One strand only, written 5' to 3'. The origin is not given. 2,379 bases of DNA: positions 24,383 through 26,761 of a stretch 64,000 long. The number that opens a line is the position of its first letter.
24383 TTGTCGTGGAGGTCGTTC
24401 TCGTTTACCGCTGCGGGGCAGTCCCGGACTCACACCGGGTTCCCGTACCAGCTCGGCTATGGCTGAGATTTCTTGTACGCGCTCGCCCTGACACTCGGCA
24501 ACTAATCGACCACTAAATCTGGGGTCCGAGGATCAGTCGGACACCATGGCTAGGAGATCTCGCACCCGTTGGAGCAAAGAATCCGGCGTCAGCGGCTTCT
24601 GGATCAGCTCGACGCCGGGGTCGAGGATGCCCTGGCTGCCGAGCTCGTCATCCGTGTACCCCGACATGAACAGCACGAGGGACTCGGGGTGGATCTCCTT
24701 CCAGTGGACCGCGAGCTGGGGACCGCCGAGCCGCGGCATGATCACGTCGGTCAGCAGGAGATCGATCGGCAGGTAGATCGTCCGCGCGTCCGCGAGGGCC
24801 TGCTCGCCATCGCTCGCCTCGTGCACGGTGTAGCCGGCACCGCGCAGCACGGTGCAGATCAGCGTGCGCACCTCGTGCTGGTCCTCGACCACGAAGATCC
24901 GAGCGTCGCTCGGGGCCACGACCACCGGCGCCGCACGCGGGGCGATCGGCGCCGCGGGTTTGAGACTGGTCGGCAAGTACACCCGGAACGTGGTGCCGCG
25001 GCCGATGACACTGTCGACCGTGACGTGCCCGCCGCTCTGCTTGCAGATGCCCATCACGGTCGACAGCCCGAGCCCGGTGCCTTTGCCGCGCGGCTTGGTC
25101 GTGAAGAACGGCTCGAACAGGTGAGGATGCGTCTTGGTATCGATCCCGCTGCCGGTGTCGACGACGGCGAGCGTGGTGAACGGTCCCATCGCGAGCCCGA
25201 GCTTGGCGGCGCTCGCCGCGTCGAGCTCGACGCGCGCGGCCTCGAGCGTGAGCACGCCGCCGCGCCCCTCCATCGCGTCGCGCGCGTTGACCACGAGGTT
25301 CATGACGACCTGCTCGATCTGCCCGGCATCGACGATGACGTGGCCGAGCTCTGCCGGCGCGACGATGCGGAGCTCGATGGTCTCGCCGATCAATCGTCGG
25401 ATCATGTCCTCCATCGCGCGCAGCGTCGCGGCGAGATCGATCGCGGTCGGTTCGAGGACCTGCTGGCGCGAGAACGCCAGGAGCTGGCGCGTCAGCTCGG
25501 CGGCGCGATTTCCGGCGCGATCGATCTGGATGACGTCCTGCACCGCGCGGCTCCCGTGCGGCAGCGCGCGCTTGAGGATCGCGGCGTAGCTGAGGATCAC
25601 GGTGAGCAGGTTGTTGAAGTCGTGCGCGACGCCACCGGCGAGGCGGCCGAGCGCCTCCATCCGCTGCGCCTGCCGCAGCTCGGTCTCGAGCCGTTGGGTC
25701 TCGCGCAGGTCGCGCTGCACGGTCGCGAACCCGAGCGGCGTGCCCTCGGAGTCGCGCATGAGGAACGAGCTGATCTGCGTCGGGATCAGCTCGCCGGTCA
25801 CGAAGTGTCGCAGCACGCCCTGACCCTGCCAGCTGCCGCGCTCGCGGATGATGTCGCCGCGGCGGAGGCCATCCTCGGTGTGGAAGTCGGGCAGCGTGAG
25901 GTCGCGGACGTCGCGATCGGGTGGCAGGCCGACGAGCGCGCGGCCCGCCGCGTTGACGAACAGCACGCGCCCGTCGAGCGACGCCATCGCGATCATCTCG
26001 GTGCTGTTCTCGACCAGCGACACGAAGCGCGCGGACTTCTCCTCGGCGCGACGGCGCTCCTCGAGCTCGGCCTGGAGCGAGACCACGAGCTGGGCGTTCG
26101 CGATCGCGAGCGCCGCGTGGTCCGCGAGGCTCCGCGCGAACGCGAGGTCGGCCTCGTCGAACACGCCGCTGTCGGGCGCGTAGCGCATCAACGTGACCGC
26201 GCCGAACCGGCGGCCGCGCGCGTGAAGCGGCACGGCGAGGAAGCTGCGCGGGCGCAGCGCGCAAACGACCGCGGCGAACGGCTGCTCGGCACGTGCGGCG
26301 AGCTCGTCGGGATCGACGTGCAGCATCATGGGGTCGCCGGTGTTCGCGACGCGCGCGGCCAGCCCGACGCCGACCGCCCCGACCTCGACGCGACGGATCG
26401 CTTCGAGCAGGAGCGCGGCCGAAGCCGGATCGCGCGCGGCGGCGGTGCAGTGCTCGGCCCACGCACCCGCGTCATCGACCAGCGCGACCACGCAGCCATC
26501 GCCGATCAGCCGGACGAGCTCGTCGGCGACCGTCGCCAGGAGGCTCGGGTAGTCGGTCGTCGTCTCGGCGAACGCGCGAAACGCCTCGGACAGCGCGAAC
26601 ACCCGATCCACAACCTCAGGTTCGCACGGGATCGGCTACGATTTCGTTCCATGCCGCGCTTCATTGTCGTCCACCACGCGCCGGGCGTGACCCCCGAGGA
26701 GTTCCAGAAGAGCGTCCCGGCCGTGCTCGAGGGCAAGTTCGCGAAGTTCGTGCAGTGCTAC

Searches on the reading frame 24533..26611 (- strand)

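Call 8: search_protein_families(library=ncbifam, proteins=[window:24533-26611:-])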
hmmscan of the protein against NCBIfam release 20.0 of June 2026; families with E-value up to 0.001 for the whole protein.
window:24533-26611:- (692 aa): 108 families (the best 25 are shown)
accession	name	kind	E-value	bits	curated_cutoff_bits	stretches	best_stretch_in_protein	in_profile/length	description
NF046020.1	HisKinCckABruc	equivalog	7.1e-106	355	1000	1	301-687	460-867/868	cell cycle histidine kinase CckA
NF046026.1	HisKinCckACaul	equivalog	3.8e-99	332.6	1000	1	301-687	282-676/678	cell cycle histidine kinase CckA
NF010076.0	PRK13557.1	subfamily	1.6e-93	314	631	1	289-687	131-533/540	histidine kinase famiy protein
NF010411.0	PRK13837.1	equivalog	1.6e-70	238.1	647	1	294-578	423-706/828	two-component system VirA-like sensor kinase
NF052574.1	HisKinEspCMyxo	equivalog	6e-51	173.5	1200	1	170-688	260-784/785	serine histidine kinase EspC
NF008468.0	PRK11360.1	equivalog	7.3e-49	166.6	646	1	212-549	286-609/616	two-component system sensor histidine kinase AtoS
NF052573.1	HisKinEspAMyxo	equivalog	1.3e-40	139.1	1400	1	182-651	242-714/755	serine histidine kinase EspA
NF047466.1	hybrid_RR_LvrB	exception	1.4e-38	133.1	500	1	303-548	134-376/377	hybrid histidine kinase/response regulator LvrB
NF007688.0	PRK10364.1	equivalog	6.5e-37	127.3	479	1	294-550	213-453/460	two-component system sensor histidine kinase ZraS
NF038348.1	T2SS_HK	subfamily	1.7e-29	102.7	450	1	369-548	410-573/574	histidine kinase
NF041777.1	sens_FixL_Rhizob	equivalog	3.6e-24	85.3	850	1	297-549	231-482/485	sensor protein FixL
TIGR02916.1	PEP_his_kin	equivalog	8.7e-24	84.1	300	1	306-547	460-679/679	XrtA/PEP-CTERM system histidine kinase PrsK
TIGR02956.1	TMAO_torS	equivalog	5.1e-23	81.1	676.5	1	365-687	507-820/967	TMAO reductase system sensor histidine kinase/response regulator TorS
NF011874.0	PRK15347.1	equivalog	4.9e-22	77.8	852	2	481-550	547-616/921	two component system sensor kinase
NF046044.1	PnpS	equivalog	3.2e-21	75.8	400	1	177-547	37-390/390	two-component system histidine kinase PnpS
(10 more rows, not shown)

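Call 9: search_protein_families(library=pfam, proteins=[window:24533-26611:-])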
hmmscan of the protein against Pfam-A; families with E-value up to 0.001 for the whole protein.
window:24533-26611:- (692 aa): 10 families
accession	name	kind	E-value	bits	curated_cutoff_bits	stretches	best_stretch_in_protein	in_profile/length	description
PF02518.31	HATPase_c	-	3.4e-21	76.2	26.4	1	428-548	2-109/111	Histidine kinase-, DNA gyrase B-, and HSP90-like ATPase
PF13185.12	GAF_2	-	2.4e-16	60.6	28.6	1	19-171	2-136/136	GAF domain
PF00072.30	Response_reg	-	7.2e-16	58.8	30.2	1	572-684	1-111/111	Response regulator receiver domain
PF01590.32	GAF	-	3e-15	57.4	22.4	1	23-170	4-133/133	GAF domain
PF08448.16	PAS_4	-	1.1e-07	32.5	23.1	1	200-306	1-109/110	PAS fold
PF00512.31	HisKA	-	1.1e-07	32.2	26.9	1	321-383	2-63/66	His Kinase A (phospho-acceptor) domain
PF00989.32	PAS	-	6.4e-07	29.8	22.6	1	195-301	2-112/113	PAS fold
PF13492.12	GAF_3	-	4.3e-06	27.6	27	1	25-172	6-129/129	GAF domain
PF13188.13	PAS_8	-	6.5e-05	23.1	21.8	1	194-248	1-55/65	PAS domain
PF13426.13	PAS_9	-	0.00025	21.7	27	1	206-304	3-103/103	PAS domain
